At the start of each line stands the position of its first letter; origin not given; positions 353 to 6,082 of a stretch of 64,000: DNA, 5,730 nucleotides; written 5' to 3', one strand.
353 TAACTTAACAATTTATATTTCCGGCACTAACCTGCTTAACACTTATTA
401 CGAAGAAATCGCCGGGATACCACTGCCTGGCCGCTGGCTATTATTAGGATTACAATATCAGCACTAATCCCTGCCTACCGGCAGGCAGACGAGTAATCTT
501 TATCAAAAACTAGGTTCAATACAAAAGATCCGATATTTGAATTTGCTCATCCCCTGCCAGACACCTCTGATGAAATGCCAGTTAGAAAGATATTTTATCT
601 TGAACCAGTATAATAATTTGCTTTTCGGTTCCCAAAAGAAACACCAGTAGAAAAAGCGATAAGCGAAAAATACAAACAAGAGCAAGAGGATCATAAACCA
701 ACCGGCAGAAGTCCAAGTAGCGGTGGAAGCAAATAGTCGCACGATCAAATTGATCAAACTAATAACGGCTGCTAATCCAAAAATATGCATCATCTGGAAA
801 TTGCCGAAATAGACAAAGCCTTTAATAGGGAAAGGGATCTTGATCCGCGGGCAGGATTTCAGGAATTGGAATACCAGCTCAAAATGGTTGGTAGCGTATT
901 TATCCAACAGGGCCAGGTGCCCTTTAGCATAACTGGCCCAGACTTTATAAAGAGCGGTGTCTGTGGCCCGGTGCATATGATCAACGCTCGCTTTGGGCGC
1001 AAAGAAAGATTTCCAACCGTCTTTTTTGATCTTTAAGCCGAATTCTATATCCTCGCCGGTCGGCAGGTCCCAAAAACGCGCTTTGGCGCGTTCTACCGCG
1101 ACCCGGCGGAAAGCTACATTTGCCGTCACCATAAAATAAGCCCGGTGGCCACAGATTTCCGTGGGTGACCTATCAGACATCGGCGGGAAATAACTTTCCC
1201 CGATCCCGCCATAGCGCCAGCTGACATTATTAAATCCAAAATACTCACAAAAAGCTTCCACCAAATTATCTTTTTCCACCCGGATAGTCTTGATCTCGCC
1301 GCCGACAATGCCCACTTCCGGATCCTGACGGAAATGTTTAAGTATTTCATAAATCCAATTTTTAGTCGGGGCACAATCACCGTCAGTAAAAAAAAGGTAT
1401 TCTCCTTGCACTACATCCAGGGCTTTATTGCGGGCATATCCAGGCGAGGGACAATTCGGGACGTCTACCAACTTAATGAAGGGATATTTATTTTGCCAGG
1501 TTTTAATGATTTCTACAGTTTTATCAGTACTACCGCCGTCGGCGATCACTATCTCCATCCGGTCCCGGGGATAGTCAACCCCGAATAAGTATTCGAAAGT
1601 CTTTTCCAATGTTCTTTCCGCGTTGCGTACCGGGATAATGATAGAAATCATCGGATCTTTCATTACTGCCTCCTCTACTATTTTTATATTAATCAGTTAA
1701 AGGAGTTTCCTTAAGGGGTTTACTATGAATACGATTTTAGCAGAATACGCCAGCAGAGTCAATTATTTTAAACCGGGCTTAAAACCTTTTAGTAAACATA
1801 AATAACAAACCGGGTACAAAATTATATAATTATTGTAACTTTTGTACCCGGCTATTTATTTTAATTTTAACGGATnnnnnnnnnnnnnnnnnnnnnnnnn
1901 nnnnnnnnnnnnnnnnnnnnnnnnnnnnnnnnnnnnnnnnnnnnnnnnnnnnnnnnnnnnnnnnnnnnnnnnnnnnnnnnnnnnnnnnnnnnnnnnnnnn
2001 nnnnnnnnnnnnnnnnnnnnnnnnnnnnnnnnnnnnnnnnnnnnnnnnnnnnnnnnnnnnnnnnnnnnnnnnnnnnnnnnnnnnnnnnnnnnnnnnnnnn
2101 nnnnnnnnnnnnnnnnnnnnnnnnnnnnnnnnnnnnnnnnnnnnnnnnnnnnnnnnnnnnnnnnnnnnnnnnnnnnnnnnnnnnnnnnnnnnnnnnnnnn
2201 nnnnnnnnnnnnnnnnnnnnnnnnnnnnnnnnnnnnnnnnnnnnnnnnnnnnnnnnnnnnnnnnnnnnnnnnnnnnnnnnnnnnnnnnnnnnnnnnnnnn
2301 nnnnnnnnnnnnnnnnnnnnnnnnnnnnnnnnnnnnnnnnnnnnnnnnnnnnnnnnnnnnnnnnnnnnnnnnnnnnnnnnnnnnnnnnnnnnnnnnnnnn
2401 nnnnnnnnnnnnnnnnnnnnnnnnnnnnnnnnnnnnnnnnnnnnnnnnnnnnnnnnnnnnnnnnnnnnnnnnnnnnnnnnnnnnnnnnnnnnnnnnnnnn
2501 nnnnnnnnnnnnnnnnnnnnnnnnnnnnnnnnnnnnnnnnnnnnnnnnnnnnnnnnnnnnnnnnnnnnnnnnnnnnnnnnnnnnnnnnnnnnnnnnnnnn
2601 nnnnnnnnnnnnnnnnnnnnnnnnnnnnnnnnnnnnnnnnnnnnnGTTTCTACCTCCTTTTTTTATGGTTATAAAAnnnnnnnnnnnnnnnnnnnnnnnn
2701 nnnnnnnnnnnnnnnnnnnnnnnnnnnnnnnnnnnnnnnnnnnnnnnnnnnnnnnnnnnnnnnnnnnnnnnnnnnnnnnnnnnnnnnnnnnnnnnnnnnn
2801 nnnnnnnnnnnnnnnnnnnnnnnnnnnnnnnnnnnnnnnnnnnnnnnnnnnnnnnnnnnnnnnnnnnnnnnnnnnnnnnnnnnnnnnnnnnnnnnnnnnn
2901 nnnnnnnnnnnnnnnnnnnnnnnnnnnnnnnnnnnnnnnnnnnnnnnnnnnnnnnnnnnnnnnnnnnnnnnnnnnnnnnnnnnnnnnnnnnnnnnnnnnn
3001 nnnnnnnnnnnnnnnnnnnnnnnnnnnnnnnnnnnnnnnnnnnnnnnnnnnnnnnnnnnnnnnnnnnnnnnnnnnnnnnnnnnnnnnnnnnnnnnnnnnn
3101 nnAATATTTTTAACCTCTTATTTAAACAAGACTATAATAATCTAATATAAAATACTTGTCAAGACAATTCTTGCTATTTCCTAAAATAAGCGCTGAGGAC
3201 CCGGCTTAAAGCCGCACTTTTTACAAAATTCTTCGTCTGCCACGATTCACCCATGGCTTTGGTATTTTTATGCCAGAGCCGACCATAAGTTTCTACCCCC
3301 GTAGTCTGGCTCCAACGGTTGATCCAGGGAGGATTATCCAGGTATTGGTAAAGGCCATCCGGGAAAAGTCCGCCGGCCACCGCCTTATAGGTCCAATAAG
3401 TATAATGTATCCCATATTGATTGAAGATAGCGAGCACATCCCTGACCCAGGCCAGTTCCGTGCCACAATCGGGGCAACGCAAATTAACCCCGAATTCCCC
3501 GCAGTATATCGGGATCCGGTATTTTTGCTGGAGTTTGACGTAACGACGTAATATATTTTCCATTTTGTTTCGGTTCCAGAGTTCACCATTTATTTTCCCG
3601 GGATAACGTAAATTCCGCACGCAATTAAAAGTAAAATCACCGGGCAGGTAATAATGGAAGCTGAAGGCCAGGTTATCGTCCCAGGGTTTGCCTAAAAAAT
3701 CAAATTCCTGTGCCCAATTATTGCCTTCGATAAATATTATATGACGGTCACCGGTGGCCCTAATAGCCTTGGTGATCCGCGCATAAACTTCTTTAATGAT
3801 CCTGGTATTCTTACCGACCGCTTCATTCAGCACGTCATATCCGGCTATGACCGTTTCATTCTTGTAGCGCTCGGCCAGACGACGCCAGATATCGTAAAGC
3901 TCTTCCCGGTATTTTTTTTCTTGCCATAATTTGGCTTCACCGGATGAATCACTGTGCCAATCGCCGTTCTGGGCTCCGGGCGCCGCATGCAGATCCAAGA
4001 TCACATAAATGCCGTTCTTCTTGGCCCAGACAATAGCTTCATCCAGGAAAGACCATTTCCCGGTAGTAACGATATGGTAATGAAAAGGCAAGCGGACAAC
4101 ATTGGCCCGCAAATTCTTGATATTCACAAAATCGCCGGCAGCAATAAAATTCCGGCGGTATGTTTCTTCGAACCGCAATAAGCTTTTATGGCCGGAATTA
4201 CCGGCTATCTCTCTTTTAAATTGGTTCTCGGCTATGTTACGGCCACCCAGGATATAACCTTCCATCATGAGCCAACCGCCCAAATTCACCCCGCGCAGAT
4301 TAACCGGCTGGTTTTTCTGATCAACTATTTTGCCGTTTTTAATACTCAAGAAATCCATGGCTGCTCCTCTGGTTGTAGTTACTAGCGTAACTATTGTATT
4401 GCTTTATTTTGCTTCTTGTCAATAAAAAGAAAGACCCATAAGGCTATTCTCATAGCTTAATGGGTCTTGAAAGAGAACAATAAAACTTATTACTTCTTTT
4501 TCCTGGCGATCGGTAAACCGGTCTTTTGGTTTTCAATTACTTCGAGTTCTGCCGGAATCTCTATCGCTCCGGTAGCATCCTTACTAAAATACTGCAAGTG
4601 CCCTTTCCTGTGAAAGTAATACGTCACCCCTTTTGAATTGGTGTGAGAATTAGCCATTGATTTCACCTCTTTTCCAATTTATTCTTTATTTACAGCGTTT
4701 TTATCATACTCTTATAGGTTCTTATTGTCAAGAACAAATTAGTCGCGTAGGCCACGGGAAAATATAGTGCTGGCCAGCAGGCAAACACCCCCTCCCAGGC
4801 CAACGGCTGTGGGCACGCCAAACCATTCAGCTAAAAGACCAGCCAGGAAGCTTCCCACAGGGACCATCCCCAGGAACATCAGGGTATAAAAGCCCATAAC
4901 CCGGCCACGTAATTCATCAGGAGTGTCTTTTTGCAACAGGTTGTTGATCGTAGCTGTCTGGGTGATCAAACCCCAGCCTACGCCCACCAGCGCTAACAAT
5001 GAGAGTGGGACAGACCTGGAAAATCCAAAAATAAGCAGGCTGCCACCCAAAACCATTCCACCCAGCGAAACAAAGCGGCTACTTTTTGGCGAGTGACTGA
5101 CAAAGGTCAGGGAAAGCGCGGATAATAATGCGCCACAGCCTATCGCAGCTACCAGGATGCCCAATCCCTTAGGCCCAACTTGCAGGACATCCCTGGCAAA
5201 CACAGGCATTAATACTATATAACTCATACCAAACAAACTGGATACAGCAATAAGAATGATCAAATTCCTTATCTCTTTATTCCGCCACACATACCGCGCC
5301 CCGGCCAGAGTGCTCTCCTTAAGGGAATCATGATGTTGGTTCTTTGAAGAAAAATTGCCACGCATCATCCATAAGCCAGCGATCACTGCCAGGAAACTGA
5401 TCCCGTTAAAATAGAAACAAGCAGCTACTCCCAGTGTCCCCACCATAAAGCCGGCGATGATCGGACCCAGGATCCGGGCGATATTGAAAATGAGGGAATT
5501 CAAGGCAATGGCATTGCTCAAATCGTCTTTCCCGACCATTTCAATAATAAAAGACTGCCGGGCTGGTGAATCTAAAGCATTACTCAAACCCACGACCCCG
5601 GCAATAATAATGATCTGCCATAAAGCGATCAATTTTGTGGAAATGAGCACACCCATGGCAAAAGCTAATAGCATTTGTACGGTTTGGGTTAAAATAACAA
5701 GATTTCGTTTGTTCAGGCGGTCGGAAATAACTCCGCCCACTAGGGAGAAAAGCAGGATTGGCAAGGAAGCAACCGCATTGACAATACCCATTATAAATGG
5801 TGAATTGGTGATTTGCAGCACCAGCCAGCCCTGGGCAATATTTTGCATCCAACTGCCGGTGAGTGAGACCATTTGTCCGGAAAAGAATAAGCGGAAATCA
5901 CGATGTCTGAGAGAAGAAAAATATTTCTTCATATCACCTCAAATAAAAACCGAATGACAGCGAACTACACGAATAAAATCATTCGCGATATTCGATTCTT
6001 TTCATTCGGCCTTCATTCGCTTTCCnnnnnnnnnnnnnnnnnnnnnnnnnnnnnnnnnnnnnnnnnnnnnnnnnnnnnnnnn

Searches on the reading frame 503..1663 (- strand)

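Call 51: search_protein_families(library=pfam, proteins=[window:503-1663:-], max_evalue=0.001)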
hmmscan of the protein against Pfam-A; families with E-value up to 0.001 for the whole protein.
window:503-1663:- (386 aa): 4 families
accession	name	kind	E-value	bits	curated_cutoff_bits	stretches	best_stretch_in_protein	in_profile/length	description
PF00535.33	Glycos_transf_2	-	9.2e-26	91.2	23.3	1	7-122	1-114/168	Glycosyl transferase family 2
PF13641.12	Glyco_tranf_2_3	-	1e-14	55.6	27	1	4-235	1-217/230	Glycosyltransferase like family 2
PF13632.12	Glyco_trans_2_3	-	1.7e-11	44.7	27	1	94-332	6-195/198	Glycosyl transferase family group 2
PF10111.15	Glyco_tranf_2_2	-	2.7e-10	40.7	27.3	1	7-112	1-112/276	Glycosyltransferase like family 2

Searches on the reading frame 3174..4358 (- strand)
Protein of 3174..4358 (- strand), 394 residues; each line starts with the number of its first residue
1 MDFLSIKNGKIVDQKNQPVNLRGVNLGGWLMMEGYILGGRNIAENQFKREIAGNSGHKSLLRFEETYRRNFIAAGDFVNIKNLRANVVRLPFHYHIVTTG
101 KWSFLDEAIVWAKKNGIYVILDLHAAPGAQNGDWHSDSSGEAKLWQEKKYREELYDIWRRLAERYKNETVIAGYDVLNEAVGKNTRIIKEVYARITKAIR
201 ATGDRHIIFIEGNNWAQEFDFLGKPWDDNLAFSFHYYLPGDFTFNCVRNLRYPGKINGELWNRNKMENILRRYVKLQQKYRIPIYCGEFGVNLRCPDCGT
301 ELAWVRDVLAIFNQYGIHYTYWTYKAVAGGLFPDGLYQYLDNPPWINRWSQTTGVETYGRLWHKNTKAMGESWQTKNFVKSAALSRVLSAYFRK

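Call 51: search_protein_families(library=pfam, proteins=[window:3174-4358:-], max_evalue=0.001)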
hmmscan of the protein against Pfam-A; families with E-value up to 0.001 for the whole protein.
window:3174-4358:- (394 aa): 2 families
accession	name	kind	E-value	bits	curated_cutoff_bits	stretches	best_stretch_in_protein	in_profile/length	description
PF00150.24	Cellulase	-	1.1e-37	130.5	23.5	1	56-325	15-269/272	Cellulase (glycosyl hydrolase family 5)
PF02449.21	Glyco_hydro_42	-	2.1e-05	24.5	21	1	130-186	88-144/376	Beta-galactosidase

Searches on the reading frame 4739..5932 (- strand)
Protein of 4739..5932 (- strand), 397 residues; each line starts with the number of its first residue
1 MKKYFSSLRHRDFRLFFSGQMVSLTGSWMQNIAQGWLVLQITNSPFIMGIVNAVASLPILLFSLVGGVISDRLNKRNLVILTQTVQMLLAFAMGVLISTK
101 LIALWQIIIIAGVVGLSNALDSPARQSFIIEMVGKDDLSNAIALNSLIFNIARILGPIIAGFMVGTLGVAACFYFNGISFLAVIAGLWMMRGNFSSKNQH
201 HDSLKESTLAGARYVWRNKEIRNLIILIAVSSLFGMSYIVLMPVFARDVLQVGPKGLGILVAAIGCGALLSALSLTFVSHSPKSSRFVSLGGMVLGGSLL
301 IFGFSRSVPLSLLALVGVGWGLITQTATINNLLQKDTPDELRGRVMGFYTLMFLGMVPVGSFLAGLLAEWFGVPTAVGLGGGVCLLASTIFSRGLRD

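Call 51: search_protein_families(library=pfam, proteins=[window:4739-5932:-], max_evalue=0.001)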
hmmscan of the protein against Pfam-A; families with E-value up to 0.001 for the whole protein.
window:4739-5932:- (397 aa): 3 families
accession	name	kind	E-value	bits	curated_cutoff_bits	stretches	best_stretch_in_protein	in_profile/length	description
PF05977.19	MFS_3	-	5.8e-72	243.2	27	1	5-391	4-389/524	Transmembrane secretion effector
PF07690.21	MFS_1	-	3e-37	128.8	33.4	1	17-353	2-339/347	Major Facilitator Superfamily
PF13347.12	MFS_2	-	0.00014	21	27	1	7-168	220-385/427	MFS/sugar transport protein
